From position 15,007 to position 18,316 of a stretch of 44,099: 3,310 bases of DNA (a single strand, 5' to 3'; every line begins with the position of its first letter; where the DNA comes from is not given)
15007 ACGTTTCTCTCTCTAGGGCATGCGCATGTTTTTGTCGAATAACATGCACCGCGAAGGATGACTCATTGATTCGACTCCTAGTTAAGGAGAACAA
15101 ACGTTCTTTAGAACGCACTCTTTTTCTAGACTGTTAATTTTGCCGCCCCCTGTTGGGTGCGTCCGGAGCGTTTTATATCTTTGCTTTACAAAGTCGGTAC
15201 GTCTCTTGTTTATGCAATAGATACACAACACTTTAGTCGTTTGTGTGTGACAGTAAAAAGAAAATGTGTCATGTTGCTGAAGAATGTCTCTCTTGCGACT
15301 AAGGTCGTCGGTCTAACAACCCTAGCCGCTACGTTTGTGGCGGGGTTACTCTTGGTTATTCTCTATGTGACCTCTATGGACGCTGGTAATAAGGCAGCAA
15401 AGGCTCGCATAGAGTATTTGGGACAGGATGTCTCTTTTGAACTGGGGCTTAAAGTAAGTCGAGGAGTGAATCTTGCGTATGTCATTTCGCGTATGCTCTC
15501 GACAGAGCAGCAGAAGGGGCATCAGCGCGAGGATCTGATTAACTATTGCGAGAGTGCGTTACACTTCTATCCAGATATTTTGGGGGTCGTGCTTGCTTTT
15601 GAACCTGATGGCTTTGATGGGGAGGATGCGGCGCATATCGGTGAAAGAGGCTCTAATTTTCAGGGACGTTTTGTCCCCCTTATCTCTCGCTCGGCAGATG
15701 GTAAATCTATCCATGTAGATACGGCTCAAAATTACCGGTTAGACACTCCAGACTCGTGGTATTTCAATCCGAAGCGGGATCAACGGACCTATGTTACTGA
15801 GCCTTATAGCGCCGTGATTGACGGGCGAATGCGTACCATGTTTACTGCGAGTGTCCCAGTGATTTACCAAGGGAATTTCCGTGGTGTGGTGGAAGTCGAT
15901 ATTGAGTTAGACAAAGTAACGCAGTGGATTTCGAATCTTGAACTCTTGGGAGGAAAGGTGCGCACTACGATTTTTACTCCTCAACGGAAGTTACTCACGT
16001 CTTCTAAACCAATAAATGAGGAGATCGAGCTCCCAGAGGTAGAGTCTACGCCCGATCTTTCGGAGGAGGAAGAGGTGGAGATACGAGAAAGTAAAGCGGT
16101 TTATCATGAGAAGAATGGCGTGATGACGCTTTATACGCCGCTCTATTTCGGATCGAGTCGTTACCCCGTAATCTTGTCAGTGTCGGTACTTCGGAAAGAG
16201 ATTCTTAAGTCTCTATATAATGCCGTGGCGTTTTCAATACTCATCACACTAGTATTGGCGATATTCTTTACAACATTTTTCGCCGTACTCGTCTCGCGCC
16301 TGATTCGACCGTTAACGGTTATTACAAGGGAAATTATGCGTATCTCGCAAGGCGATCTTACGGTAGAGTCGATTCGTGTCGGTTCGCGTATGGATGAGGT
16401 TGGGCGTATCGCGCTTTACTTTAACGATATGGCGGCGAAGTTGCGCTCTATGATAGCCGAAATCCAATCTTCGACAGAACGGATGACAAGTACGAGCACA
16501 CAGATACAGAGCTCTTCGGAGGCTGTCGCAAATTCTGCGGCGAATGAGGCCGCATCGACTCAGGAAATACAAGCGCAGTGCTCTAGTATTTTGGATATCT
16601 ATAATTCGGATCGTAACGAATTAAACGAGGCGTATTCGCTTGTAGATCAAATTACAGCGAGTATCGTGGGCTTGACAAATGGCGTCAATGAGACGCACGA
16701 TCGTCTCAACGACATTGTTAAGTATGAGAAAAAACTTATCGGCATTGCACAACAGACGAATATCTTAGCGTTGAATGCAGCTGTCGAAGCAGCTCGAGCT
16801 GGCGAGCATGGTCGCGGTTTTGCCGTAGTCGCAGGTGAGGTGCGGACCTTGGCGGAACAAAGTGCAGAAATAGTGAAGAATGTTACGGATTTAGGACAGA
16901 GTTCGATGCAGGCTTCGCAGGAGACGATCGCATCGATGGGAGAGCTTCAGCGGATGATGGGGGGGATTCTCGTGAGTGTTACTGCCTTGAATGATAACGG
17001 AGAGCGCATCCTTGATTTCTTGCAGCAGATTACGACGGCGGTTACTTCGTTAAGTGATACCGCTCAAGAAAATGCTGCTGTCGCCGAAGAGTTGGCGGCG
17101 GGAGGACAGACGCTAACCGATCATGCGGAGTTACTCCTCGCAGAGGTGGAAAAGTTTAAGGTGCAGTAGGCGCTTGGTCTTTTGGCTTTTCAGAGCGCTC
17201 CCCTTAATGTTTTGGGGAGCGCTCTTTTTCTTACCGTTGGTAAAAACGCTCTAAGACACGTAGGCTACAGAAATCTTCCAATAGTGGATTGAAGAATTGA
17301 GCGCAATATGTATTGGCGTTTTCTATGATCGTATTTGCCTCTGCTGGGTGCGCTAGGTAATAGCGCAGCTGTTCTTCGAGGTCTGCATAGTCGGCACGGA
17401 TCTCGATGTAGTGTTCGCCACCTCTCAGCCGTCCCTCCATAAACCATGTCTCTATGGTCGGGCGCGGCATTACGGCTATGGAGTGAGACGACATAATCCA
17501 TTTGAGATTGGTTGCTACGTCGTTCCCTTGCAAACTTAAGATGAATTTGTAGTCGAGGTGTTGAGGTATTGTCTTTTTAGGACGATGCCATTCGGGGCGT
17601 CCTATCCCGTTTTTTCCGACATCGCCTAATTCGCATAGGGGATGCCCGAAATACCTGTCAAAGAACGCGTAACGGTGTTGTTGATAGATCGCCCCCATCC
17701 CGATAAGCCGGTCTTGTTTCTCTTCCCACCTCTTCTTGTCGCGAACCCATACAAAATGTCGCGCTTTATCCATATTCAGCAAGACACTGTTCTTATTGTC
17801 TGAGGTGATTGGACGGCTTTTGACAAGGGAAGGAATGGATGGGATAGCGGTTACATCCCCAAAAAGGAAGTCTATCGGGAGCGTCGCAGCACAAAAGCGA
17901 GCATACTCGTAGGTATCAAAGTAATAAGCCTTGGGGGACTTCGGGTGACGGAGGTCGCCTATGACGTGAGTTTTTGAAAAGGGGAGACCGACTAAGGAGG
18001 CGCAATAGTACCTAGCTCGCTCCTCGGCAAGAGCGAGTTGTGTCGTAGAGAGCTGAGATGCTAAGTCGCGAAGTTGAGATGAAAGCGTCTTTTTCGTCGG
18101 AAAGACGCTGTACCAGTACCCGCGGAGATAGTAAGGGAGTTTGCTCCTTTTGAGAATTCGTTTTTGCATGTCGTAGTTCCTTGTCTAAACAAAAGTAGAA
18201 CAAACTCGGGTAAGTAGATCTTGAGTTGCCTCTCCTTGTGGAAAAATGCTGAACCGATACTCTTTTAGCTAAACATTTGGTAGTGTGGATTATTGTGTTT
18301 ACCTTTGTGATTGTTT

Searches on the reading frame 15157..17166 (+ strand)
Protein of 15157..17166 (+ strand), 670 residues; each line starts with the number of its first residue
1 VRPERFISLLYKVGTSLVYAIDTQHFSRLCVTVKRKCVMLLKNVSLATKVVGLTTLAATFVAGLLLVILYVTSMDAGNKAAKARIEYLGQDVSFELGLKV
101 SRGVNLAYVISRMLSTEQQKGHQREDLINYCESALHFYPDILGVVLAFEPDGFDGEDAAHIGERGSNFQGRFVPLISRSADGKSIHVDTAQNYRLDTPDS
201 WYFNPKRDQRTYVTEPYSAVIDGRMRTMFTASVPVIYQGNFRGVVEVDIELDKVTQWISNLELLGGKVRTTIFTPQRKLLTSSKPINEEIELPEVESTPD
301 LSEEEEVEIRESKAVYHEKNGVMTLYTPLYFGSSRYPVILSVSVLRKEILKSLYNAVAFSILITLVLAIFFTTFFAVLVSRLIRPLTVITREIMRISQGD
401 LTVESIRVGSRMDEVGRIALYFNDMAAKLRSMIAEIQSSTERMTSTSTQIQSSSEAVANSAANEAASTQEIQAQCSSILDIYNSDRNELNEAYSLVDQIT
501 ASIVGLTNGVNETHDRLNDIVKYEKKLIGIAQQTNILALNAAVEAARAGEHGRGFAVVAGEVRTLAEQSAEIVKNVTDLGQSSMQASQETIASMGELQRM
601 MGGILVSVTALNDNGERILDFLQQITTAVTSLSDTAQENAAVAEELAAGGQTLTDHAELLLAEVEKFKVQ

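Call 90: search_protein_families(library=pfam, proteins=[window:15157-17166:+], max_evalue=0.00001)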
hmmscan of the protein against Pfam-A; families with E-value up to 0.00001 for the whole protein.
window:15157-17166:+ (670 aa): 3 families
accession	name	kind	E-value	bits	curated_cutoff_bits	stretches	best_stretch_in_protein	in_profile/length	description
PF00015.26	MCPsignal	-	1.1e-27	97.4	34.6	1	502-649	20-164/172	Methyl-accepting chemotaxis protein (MCP) signalling domain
PF22673.2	MCP-like_PDC_1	-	7.6e-13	49.3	27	1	130-255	4-112/113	Methyl-accepting chemotaxis protein-like, first PDC sensor domain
PF00672.30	HAMP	-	7.9e-10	39.3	25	1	378-430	2-52/53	HAMP domain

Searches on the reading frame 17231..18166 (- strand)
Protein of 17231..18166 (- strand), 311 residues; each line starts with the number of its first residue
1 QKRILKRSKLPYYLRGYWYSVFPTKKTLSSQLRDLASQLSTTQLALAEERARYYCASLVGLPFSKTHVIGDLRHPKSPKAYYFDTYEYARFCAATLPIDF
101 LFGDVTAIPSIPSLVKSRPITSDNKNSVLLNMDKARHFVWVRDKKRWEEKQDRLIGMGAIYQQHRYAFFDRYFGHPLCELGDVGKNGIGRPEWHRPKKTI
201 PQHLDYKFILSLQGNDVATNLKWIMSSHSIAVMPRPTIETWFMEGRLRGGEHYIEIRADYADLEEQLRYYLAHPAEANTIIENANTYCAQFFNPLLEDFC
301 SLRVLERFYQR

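Call 90: search_protein_families(library=pfam, proteins=[window:17231-18166:-], max_evalue=0.00001)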
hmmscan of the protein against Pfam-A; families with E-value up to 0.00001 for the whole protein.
window:17231-18166:- (311 aa): 1 family
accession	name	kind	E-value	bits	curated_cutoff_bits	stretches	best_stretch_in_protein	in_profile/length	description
PF05686.18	Glyco_transf_90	-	1.2e-08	34.7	24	1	199-290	209-301/396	Glycosyl transferase family 90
